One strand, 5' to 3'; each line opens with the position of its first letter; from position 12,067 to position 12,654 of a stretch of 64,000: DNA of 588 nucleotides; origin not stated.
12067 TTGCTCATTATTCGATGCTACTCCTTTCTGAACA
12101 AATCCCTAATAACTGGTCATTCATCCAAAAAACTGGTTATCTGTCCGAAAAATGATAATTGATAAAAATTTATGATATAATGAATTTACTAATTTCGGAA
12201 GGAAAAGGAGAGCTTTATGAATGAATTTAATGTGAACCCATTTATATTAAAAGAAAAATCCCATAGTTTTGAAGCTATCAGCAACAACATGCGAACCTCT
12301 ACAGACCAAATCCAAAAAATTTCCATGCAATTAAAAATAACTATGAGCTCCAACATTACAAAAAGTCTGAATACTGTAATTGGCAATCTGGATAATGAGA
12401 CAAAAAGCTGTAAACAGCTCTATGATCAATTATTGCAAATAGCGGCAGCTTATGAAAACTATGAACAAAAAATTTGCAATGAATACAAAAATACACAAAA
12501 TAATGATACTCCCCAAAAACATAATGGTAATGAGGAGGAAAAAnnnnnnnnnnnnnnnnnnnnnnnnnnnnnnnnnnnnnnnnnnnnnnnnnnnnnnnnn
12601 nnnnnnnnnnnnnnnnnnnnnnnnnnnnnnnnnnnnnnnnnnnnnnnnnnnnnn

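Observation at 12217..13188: HExxH zincin fused to a WXG100/LXG-like helical N-domain: candidate polymorphic (T7SS-type) toxin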

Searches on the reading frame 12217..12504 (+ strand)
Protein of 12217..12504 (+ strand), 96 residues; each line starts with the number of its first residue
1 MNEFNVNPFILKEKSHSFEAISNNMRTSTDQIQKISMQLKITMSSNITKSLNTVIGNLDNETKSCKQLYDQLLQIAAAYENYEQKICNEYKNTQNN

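Call 25: search_solved_structures(query=A2, max_evalue=1, show_alignments=0)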
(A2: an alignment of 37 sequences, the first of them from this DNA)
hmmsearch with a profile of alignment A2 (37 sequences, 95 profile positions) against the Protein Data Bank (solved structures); distinct sequences matched with E-value up to 1: 230 (the best 60 are shown).
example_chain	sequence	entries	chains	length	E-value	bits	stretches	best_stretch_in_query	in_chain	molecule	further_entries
8a3k_UNK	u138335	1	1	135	1e-10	44.9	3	15-77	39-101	sc-apCC-4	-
8qae_A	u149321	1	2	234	2.5e-06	30.9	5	11-80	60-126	sc-apCC-6-SLLA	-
9r1n_A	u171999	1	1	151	4.1e-06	30.2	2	17-77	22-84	sc-apCC-4-DPH-2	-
3gvm_A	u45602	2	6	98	1.2e-05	28.7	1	1-92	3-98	Putative uncharacterized protein SAG1039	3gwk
3o9o_A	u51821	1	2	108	1.6e-05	28.3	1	1-92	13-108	Uncharacterized protein gbs1074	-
5zuv_A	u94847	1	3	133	6.9e-05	26.3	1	15-70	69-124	Spike glycoprotein,Spike glycoprotein,inhibitor EK1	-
9r1j_A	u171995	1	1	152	9.3e-05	25.9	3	15-77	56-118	sc-apCC-4-NR-1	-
4j41_A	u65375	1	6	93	0.00012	25.5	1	1-85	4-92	secreted protein EsxB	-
4j7k_A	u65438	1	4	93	0.00013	25.4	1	1-85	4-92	secreted protein EsxB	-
4iyh_A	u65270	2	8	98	0.00017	25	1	1-88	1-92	Secreted protein EsxB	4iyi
8qkd_A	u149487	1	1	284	0.00018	25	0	16-80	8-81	sc-CC-5-24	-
4j7j_A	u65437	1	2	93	0.00022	24.7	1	1-85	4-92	secreted protein EsxB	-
2vs0_A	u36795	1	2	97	0.00029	24.3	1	1-90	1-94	VIRULENCE FACTOR ESXA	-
2vrz_A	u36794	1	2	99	0.00032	24.2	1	1-90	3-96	VIRULENCE FACTOR ESXA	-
4j10_A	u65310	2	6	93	0.00038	23.9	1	1-85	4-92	SECRETED PROTEIN ESXB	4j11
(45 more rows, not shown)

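Call 66: find_homologous_proteins(query=A2, max_evalue=0.001)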
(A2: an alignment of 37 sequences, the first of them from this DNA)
Query A2 (37 sequences) (96 aa, profile of the alignment): 1 proteins with E <= 0.001 among 1074 candidates.
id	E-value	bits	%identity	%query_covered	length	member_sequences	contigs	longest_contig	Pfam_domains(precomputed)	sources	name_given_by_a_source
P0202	5.2e-20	89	100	100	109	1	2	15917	-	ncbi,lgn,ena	-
